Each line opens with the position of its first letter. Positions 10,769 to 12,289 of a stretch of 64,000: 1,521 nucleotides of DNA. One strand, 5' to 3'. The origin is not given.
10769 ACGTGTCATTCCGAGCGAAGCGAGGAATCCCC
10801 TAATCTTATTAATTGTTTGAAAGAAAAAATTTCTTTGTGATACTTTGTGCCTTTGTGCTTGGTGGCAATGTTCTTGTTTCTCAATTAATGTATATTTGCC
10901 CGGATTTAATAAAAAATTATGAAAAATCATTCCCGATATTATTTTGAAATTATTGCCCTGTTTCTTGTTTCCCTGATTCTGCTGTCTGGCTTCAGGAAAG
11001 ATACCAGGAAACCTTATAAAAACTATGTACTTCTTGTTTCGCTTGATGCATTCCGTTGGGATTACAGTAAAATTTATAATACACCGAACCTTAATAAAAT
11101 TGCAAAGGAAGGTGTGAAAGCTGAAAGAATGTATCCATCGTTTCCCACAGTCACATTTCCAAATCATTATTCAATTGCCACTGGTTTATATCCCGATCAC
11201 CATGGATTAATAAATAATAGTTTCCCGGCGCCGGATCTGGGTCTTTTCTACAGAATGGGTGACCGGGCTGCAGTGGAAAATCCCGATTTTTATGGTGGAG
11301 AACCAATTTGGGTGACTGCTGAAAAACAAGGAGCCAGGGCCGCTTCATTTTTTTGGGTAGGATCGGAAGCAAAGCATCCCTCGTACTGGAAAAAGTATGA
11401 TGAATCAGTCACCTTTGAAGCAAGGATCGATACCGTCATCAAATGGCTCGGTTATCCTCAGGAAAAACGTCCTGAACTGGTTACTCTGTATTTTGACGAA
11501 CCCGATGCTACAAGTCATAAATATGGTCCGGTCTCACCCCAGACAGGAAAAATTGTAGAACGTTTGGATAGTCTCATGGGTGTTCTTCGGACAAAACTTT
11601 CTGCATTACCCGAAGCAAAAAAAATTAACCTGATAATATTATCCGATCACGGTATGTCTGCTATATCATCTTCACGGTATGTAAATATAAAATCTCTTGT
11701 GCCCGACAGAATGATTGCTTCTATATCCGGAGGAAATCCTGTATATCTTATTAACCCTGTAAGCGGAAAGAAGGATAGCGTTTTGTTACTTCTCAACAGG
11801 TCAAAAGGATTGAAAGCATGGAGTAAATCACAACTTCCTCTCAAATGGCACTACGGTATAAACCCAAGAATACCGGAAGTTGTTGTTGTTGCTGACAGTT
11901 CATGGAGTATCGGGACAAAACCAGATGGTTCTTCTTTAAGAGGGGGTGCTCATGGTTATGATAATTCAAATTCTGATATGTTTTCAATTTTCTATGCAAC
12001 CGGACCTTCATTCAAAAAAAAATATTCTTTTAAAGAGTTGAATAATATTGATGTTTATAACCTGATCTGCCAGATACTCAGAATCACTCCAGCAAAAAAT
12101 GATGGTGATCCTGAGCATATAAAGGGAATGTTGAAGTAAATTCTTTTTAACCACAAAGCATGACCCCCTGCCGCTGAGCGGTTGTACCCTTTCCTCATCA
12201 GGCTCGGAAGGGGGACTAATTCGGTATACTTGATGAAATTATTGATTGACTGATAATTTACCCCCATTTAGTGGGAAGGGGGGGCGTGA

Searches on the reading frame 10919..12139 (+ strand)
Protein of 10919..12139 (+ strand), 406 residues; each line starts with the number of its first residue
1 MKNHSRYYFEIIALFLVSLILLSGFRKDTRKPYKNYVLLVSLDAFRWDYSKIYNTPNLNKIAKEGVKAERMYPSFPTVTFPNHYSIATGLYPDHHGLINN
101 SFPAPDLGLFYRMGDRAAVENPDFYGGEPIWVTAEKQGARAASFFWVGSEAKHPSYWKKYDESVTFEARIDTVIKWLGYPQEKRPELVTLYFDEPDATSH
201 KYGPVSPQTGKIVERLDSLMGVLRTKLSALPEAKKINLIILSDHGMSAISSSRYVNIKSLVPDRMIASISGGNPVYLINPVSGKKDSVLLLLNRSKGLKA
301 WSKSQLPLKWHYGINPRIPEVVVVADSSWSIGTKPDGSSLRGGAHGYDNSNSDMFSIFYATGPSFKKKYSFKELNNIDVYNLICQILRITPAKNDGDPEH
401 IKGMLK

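Call 3: search_protein_families(library=pfam, proteins=[window:10919-12139:+], max_evalue=0.01)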
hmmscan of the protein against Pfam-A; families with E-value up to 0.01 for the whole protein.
window:10919-12139:+ (406 aa): 2 families
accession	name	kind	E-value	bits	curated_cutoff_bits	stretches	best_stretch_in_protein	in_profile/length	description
PF01663.27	Phosphodiest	-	2.5e-86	290.8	23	1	37-348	1-342/342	Type I phosphodiesterase / nucleotide pyrophosphatase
PF00884.28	Sulfatase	-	2.5e-05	24.2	25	1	37-100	3-70/301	Sulfatase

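Call 4: search_protein_families(library=ncbifam, proteins=[window:10919-12139:+], max_evalue=0.01)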
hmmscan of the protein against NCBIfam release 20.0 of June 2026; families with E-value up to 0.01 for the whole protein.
window:10919-12139:+ (406 aa): 6 families
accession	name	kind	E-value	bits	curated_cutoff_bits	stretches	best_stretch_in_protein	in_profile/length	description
NF042991.1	alk_phos_PafA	equivalog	6.1e-07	28.2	650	1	37-103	40-111/554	alkaline phosphatase PafA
NF010322.0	PRK13759.1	equivalog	5.5e-06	25.1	481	1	42-99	14-75/486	arylsulfatase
NF051873.1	AlkPhosPhoY32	equivalog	1.2e-05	24.1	1000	1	28-118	14-109/539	alkaline phosphatase PhoY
TIGR02335.1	hydr_PhnA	equivalog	0.00051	19.2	407.55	0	55-103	37-84/408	phosphonoacetate hydrolase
NF045661.1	HdlasePehA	equivalog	0.00086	18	900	1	34-103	2-75/506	phosphoric/sulfuric ester hydrolase PehA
NF038075.1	fam_STM4013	hypoth_equivalog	0.0042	16.6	250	0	36-94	9-69/261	STM4013/SEN3800 family hydrolase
